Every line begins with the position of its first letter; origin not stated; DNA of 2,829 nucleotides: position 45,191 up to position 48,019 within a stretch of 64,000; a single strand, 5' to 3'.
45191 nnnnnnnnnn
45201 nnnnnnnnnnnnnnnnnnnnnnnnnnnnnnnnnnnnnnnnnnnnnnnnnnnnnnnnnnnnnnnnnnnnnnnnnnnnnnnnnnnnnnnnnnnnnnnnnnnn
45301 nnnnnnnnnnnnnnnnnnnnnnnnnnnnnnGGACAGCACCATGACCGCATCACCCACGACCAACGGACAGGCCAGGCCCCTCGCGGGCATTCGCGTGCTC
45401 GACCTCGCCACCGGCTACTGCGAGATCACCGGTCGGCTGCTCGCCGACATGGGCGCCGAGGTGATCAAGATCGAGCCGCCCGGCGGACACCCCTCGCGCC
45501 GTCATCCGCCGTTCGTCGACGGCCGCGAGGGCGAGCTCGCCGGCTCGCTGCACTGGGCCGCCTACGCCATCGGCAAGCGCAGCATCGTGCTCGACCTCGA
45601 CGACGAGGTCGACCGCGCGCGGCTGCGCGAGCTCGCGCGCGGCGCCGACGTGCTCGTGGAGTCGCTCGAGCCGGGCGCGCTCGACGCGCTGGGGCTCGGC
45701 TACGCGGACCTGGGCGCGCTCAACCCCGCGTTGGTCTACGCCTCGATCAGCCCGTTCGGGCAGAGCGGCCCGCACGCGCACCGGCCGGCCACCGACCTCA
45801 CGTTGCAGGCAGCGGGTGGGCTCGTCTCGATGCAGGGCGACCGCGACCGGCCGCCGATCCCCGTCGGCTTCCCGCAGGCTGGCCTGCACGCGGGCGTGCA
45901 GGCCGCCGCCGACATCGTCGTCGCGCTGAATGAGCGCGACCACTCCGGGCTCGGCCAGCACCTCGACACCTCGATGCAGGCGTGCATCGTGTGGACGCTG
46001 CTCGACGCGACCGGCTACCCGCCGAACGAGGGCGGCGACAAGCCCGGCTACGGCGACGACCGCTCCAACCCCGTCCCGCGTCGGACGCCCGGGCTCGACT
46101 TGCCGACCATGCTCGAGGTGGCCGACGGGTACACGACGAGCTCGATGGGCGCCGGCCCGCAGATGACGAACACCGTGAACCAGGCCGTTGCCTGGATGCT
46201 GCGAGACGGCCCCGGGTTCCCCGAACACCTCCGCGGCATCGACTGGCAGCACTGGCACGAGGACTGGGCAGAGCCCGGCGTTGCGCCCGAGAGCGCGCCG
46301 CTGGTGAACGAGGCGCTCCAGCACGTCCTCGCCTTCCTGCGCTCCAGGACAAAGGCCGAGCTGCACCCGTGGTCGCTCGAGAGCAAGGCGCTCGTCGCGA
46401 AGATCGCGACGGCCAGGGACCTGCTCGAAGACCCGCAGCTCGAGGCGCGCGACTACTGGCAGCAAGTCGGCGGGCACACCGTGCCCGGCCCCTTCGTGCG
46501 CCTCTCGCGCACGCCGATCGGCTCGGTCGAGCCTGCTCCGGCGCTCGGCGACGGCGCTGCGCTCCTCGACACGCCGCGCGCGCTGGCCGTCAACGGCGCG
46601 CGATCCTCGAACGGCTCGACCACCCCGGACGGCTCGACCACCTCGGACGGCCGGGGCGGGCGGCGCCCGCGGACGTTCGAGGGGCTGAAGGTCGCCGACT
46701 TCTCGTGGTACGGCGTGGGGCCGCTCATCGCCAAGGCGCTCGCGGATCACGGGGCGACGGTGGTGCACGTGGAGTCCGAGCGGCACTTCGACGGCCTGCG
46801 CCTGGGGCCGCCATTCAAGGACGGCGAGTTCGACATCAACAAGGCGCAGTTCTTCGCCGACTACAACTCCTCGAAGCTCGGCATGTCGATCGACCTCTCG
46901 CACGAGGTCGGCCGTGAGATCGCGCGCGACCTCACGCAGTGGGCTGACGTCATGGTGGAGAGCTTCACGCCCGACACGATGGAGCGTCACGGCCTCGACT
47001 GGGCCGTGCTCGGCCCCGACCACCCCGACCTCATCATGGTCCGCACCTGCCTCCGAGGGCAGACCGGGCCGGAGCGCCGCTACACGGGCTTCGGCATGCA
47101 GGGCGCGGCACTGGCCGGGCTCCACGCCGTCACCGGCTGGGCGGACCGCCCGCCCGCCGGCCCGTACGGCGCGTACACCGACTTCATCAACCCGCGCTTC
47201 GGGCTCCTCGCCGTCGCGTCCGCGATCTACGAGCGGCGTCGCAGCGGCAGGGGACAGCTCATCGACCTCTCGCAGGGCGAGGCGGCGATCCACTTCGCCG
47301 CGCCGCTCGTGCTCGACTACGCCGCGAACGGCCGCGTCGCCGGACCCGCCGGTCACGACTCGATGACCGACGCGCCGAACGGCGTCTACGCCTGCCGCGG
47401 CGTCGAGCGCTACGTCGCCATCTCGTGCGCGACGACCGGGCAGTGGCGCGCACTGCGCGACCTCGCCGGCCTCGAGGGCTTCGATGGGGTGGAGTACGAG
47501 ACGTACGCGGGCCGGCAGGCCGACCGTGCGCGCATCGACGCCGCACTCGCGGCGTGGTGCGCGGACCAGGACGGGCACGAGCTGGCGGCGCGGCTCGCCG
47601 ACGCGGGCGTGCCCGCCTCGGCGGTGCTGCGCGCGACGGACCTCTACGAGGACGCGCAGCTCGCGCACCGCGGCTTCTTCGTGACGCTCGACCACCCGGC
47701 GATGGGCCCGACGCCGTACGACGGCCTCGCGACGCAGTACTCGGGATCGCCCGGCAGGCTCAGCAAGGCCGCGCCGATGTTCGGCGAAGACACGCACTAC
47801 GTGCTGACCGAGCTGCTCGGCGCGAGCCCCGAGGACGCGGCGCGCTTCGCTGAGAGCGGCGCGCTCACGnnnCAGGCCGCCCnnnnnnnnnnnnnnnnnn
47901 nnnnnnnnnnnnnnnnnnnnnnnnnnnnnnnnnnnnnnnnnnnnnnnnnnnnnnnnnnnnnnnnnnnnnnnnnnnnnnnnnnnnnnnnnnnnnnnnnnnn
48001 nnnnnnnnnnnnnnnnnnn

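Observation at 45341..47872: Natural single-chain fusion of two family-III CoA-transferase domains joined by a repeat-encoded Ser/Thr/Gly linker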

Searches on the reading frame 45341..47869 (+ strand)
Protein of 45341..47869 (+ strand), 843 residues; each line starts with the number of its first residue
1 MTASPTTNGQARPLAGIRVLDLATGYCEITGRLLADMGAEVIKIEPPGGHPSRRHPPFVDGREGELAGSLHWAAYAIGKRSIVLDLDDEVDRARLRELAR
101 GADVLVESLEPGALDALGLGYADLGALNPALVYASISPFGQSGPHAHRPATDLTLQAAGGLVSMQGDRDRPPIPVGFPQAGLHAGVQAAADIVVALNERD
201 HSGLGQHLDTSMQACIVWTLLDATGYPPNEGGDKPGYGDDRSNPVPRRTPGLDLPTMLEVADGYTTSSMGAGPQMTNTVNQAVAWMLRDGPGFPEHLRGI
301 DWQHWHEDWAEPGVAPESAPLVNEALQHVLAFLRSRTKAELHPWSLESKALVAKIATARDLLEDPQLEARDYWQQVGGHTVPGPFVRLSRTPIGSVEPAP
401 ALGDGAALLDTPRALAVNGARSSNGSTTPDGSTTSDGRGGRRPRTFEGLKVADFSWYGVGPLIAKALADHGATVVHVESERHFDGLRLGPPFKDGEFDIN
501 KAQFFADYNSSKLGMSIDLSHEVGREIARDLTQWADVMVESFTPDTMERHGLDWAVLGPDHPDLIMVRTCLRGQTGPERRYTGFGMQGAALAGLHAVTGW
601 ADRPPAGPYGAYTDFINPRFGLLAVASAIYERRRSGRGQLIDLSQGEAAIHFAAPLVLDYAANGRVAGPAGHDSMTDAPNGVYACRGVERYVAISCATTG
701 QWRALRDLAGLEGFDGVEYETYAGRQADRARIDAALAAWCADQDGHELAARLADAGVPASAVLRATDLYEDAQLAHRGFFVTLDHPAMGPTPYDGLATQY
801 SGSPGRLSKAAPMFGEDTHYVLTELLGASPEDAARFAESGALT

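Call 3: search_protein_families(library=pfam, proteins=[window:45341-47869:+], max_evalue=0.01)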
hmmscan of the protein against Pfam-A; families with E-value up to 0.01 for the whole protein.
window:45341-47869:+ (843 aa): 1 family
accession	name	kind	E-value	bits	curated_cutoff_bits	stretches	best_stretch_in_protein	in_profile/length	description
PF02515.22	CoA_transf_3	-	1e-156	522.2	23.3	2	447-818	2-366/366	CoA-transferase family III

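Call 13: find_homologous_proteins(query=window:45341-47869:+, max_evalue=1e-20)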
Query window:45341-47869:+ (843 aa): 2463 proteins with E <= 1e-20 among 8000 candidates; the best 120 are listed.
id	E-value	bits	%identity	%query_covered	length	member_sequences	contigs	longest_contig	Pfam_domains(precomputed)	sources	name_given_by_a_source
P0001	0.0e+0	1819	95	100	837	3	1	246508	PF02515.23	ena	-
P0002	0.0e+0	1750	91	100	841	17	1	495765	PF02515.23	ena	-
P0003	0.0e+0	1678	87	100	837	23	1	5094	PF02515.23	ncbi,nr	ncbi:MAG: CoA transferase [Chloroflexi bacterium]|nr:CoA transferase [Chloroflexota bacterium]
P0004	0.0e+0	1670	86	100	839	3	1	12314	PF02515.23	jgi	jgi:crotonobetainyl-CoA:carnitine CoA-transferase CaiB-like acyl-CoA transferase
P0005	0.0e+0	1659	86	100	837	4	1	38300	PF02515.23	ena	-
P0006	0.0e+0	1572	81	100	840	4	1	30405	PF02515.23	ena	-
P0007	0.0e+0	1568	81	100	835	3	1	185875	PF02515.23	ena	-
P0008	0.0e+0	1564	81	100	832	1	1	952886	PF02515.23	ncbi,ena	-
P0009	0.0e+0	1428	75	100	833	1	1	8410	PF02515.23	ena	-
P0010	0.0e+0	1423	75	100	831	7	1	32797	PF02515.23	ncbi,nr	ncbi:MAG: CoA transferase [Chloroflexi bacterium]|nr:CoA transferase [Chloroflexota bacterium]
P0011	0.0e+0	1416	75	100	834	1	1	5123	PF02515.23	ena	-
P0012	0.0e+0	1349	72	100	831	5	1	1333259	PF02515.23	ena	-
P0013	0.0e+0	1346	72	100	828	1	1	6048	PF02515.23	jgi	jgi:crotonobetainyl-CoA:carnitine CoA-transferase CaiB-like acyl-CoA transferase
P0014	0.0e+0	1213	67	98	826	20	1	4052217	PF02515.23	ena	-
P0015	0.0e+0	1210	66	98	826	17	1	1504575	PF02515.23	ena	-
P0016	0.0e+0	1205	92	67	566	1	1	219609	PF02515.23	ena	-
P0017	0.0e+0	1190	66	97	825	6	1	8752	PF02515.23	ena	-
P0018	0.0e+0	1180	65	98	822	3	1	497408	PF02515.23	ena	-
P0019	0.0e+0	1159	65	99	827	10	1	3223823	PF02515.23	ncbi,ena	-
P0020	0.0e+0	1152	64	99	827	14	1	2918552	PF02515.23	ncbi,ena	-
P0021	0.0e+0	1150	64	99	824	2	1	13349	PF02515.23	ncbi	-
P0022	0.0e+0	1149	63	99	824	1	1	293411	PF02515.23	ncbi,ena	-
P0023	0.0e+0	1087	65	91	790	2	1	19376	PF02515.23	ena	-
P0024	0.0e+0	1017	57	99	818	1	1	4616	PF02515.23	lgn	-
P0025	1.6e-294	998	57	97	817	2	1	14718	PF02515.23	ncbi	ncbi:MAG: CoA transferase [Dehalococcoidia bacterium]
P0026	3.6e-292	990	56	99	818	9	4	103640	PF02515.23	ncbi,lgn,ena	-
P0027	6.4e-291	986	58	99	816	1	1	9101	PF02515.23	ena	-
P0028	1.7e-289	981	56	97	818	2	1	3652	PF02515.23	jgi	jgi:crotonobetainyl-CoA:carnitine CoA-transferase CaiB-like acyl-CoA transferase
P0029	2.6e-289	980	58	100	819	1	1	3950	PF02515.23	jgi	jgi:crotonobetainyl-CoA:carnitine CoA-transferase CaiB-like acyl-CoA transferase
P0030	6.6e-287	972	56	99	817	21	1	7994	PF02515.23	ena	-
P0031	1.3e-286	971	55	100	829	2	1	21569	PF02515.23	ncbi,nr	ncbi:MAG: CoA transferase [Dehalococcoidia bacterium]|nr:CoA transferase [Dehalococcoidia bacterium]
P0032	1.0e-285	968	56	99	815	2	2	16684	PF02515.23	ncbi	ncbi:MAG: CoA transferase [Dehalococcoidia bacterium]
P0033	1.2e-285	968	55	99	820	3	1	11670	PF02515.23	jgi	jgi:crotonobetainyl-CoA:carnitine CoA-transferase CaiB-like acyl-CoA transferase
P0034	1.4e-285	968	56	100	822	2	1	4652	PF02515.23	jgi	jgi:crotonobetainyl-CoA:carnitine CoA-transferase CaiB-like acyl-CoA transferase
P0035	4.5e-285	966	56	99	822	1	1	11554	PF02515.23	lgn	-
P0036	5.1e-285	966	56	99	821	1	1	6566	PF02515.23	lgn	-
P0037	2.7e-284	964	64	82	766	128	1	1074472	PF02515.23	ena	-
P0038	6.1e-284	963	56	99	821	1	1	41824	PF02515.23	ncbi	ncbi:MAG: CoA transferase [Dehalococcoidia bacterium]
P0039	9.2e-284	962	56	98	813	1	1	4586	PF02515.23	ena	-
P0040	1.6e-283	961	57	99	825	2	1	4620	PF02515.23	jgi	jgi:crotonobetainyl-CoA:carnitine CoA-transferase CaiB-like acyl-CoA transferase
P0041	1.2e-281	955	55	99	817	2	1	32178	PF02515.23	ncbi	-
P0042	3.7e-280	950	55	99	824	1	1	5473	PF02515.23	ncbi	ncbi:MAG: CaiB/BaiF CoA transferase family protein [Hyphomicrobiales bacterium]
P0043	3.8e-280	950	55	98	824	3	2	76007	PF02515.23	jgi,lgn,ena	-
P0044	1.8e-279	948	55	100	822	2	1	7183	PF02515.23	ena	-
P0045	2.3e-279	947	55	99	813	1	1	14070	PF02515.23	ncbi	ncbi:MAG: CaiB/BaiF CoA transferase family protein [Dehalococcoidia bacterium]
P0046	5.2e-279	946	55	98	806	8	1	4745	PF02515.23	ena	-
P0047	1.5e-278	945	55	99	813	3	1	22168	PF02515.23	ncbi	-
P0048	8.9e-278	942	54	99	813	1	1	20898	PF02515.23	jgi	jgi:crotonobetainyl-CoA:carnitine CoA-transferase CaiB-like acyl-CoA transferase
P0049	3.8e-277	940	54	99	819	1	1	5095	PF02515.23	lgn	-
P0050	4.4e-277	940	54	98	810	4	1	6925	PF02515.23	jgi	jgi:crotonobetainyl-CoA:carnitine CoA-transferase CaiB-like acyl-CoA transferase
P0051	7.8e-277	939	56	99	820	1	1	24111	PF02515.23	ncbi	ncbi:MAG: CaiB/BaiF CoA transferase family protein [Tepidiformaceae bacterium]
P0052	4.5e-276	937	54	97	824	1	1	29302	PF02515.23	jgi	jgi:crotonobetainyl-CoA:carnitine CoA-transferase CaiB-like acyl-CoA transferase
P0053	2.0e-275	934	55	98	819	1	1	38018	PF02515.23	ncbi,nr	ncbi:MAG: CoA transferase [Chloroflexi bacterium]|nr:CoA transferase [Chloroflexota bacterium]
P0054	4.2e-275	933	54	98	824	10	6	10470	PF02515.23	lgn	-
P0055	5.6e-275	933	54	99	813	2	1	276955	PF02515.23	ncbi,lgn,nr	ncbi:MAG: CoA transferase [Chloroflexi bacterium]|nr:CoA transferase [Chloroflexota bacterium]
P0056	6.7e-275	933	56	100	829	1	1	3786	PF02515.23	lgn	-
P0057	1.3e-274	932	55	98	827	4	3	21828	PF02515.23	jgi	-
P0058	1.8e-274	931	55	98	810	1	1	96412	PF02515.23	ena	-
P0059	4.3e-274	930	55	99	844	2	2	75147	PF02515.23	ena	-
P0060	1.9e-273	928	55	100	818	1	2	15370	PF02515.23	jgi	jgi:crotonobetainyl-CoA:carnitine CoA-transferase CaiB-like acyl-CoA transferase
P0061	2.6e-272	924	54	99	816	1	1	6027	PF02515.23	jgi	jgi:crotonobetainyl-CoA:carnitine CoA-transferase CaiB-like acyl-CoA transferase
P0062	2.5e-271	921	55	97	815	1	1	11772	PF02515.23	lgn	-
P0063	3.8e-271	920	52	99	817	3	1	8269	PF02515.23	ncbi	ncbi:MAG: CaiB/BaiF CoA transferase family protein [Tepidiformaceae bacterium]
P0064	5.4e-271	920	55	98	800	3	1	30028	PF02515.23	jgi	jgi:crotonobetainyl-CoA:carnitine CoA-transferase CaiB-like acyl-CoA transferase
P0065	6.1e-271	920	54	99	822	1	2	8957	PF02515.23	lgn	-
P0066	8.0e-271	919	54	99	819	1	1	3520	PF02515.23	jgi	jgi:crotonobetainyl-CoA:carnitine CoA-transferase CaiB-like acyl-CoA transferase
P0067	2.1e-270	918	53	99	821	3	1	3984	PF02515.23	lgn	-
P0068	3.3e-270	917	55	98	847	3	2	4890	PF02515.23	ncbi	-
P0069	4.3e-270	917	54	100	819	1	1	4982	PF02515.23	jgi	jgi:crotonobetainyl-CoA:carnitine CoA-transferase CaiB-like acyl-CoA transferase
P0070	7.5e-270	916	55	98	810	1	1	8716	PF02515.23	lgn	-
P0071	8.3e-270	916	53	99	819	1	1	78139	PF02515.23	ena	-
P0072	8.6e-270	916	53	99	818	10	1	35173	PF02515.23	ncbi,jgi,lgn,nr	ncbi:MAG TPA: hypothetical protein DCO82_08100 [Alphaproteobacteria bacterium]|jgi:crotonobetainyl-C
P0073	2.0e-269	915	53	99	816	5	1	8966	PF02515.23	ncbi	-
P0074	2.7e-269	914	55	98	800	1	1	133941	PF02515.23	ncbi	-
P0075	3.4e-269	914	54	100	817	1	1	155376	PF02515.23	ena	-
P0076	3.9e-269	914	54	99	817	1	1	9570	PF02515.23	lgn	-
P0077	3.1e-268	911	55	97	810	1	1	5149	PF02515.23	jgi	jgi:crotonobetainyl-CoA:carnitine CoA-transferase CaiB-like acyl-CoA transferase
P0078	3.4e-268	910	55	97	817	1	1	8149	PF02515.23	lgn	-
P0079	6.3e-268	910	53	99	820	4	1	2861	PF02515.23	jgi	jgi:crotonobetainyl-CoA:carnitine CoA-transferase CaiB-like acyl-CoA transferase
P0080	6.4e-268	910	55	98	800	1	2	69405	PF02515.23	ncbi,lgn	-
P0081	6.4e-267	906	53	98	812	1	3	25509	PF02515.23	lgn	-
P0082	1.2e-266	905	54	97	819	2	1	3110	PF02515.23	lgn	-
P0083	6.3e-266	903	54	98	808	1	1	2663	PF02515.23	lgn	-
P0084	8.2e-266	903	54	99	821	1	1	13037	PF02515.23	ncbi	ncbi:MAG: CaiB/BaiF CoA transferase family protein [Dehalococcoidia bacterium]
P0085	9.1e-266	902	52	98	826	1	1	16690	PF02515.23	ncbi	-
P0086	1.1e-265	902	54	98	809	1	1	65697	PF02515.23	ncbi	-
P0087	1.9e-265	901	53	98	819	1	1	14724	PF02515.23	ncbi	-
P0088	5.4e-265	900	53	99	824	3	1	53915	PF02515.23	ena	-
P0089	7.6e-265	899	53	99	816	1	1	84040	PF02515.23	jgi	-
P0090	1.7e-264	898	52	98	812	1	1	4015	PF02515.23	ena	-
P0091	2.3e-264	898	52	100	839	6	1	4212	PF02515.23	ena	-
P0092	3.3e-264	897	53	98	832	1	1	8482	PF02515.23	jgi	jgi:crotonobetainyl-CoA:carnitine CoA-transferase CaiB-like acyl-CoA transferase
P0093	3.8e-264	897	53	100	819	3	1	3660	PF02515.23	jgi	jgi:crotonobetainyl-CoA:carnitine CoA-transferase CaiB-like acyl-CoA transferase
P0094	7.2e-264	896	54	99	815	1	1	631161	PF02515.23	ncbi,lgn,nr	ncbi:MAG: CoA transferase [Chloroflexi bacterium]|nr:CoA transferase [Chloroflexota bacterium]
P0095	8.1e-264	896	54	98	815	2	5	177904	PF02515.23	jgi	jgi:crotonobetainyl-CoA:carnitine CoA-transferase CaiB-like acyl-CoA transferase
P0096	1.1e-263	896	53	97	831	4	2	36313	PF02515.23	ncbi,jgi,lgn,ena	-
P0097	1.5e-263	895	52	99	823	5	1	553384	PF02515.23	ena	-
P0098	1.8e-263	895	52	99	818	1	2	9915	PF02515.23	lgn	-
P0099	2.2e-263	895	52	99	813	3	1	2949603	PF02515.23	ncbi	ncbi:MAG: CoA transferase [Dehalococcoidia bacterium]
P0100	2.7e-263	894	52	99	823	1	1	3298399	PF02515.23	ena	-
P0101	2.7e-263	894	53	98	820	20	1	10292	PF02515.23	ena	-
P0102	3.8e-263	894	52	99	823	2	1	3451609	PF02515.23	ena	-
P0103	5.7e-263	893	50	99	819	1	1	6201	PF02515.23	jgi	jgi:crotonobetainyl-CoA:carnitine CoA-transferase CaiB-like acyl-CoA transferase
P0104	9.4e-263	892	52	99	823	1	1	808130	PF02515.23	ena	-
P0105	1.7e-262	892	52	99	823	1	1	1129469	PF02515.23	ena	-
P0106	2.5e-262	891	52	98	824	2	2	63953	PF02515.23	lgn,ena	-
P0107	2.7e-262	891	53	98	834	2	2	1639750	PF02515.23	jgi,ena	-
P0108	3.3e-262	891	52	98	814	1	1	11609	PF02515.23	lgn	-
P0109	5.7e-262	890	51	99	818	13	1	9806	PF02515.23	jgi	-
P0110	6.0e-262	890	52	99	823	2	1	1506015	PF02515.23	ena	-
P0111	8.6e-262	889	50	99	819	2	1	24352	PF02515.23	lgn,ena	-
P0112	9.2e-262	889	53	99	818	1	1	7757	PF02515.23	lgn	-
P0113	1.1e-261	889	51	98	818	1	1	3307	PF02515.23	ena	-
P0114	1.2e-261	889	54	98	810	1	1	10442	PF02515.23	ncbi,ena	-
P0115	3.7e-261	887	53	98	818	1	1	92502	PF02515.23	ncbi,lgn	ncbi:MAG: CoA transferase [Dehalococcoidia bacterium]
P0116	4.2e-261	887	53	98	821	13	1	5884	PF02515.23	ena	-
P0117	1.0e-260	886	52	98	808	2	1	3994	PF02515.23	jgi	-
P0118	1.3e-260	885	55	100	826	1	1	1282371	PF02515.23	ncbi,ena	-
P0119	1.3e-260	885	54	99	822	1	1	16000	PF02515.23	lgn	-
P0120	2.5e-260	884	52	100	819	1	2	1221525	PF02515.23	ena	-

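Call 22: find_related_loci(query=A1, collection=genome_contigs, flank=10000)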
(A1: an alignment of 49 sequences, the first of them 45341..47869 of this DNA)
Query A1 (843 aa) in genome_contigs; peptide patterns used: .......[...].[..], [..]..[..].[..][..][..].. (x = any residue, [..] = any of these).
599 stretches matched a pattern (row limit reached: there are more); 593 encode a relative of the query (tblastn E <= 1e-3); the best 80 are kept; 80 distinct loci.
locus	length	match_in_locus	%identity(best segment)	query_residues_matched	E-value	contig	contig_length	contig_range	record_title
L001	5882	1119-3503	52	14-831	0e+0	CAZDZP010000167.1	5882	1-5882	MAG TPA_asm: uncultured Anaerolineaceae bacterium isolate SRP072547_co1_251 genome assembly, contig: NODE_30294_length_5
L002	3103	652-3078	51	13-842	0e+0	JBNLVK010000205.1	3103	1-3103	MAG: Myxococcota bacterium isolate JB082 k141_32950, whole genome shotgun sequence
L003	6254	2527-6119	47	11-842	0e+0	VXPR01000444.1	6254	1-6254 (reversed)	MAG: Gammaproteobacteria bacterium isolate SB0662_bin_60 NODE_8342_length_6254_cov_22.221487, whole genome shotgun seque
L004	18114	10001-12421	41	14-843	0e+0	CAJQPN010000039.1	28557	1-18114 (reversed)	MAG: uncultured Acidimicrobiales bacterium isolate 3_20180319_Bin_METABAT_20_1 genome assembly, contig: c_000004470222,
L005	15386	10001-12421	40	8-842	6e-170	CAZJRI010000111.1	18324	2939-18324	MAG TPA_asm: uncultured Pseudomonadales bacterium isolate SRP200020_co5_13 genome assembly, contig: NODE_4656_length_183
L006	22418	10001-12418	41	10-843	5e-166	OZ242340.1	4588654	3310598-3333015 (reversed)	MAG: Pseudomonadales bacterium isolate 91155978-9a53-44d7-b5ce-53facbcce8b6 genome assembly, chromosome: 1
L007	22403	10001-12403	42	14-825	2e-159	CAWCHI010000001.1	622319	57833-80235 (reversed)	MAG: uncultured Actinomycetota bacterium isolate MFD09495.bin.2.39 genome assembly, contig: contig_10616, whole genome s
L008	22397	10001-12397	39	18-843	4e-151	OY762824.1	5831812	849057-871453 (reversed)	MAG: Pseudomonadales bacterium isolate c7712431-7163-4da6-abf8-36335a373d69 genome assembly, chromosome: 1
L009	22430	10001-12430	37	19-842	6e-150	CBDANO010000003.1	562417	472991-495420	MAG: Dehalococcoidia bacterium isolate 1dff0245-5182-46b0-9be5-142435b856ce genome assembly, contig: contig_3, whole gen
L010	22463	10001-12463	37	6-831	1e-135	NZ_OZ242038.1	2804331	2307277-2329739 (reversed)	MAG: Candidatus Poriferisodalis sp. isolate 76065814-70c2-4a70-a882-187c6bc69d34 chromosome 1, complete sequence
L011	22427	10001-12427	36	6-842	6e-134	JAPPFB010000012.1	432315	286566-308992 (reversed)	MAG: Chloroflexota bacterium isolate RHO1_bin_20 NODE_10_length_432315_cov_32.619884, whole genome shotgun sequence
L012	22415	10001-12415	35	14-842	6e-129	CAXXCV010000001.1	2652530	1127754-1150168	MAG: Dehalococcoidia bacterium isolate f314fda6-7770-4086-b832-64b1c017fe61 genome assembly, contig: contig_1, whole gen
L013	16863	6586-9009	37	13-842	9e-127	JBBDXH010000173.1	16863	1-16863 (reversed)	MAG: Dehalococcoidia bacterium isolate LejiaD_2_71_13 Lejia_D_5442_length_16863_cov_6, whole genome shotgun sequence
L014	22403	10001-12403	32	2-843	9e-114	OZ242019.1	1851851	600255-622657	MAG: Dehalococcoidia bacterium isolate 6a8eb34f-a5cb-4fb7-8aaa-94d649b5f1d6 genome assembly, chromosome: 1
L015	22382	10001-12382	33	1-842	1e-109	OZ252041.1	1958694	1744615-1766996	MAG: Dehalococcoidia bacterium isolate eae43bd6-ae39-4fde-b148-41d4ed6bbaa2 genome assembly, chromosome: 1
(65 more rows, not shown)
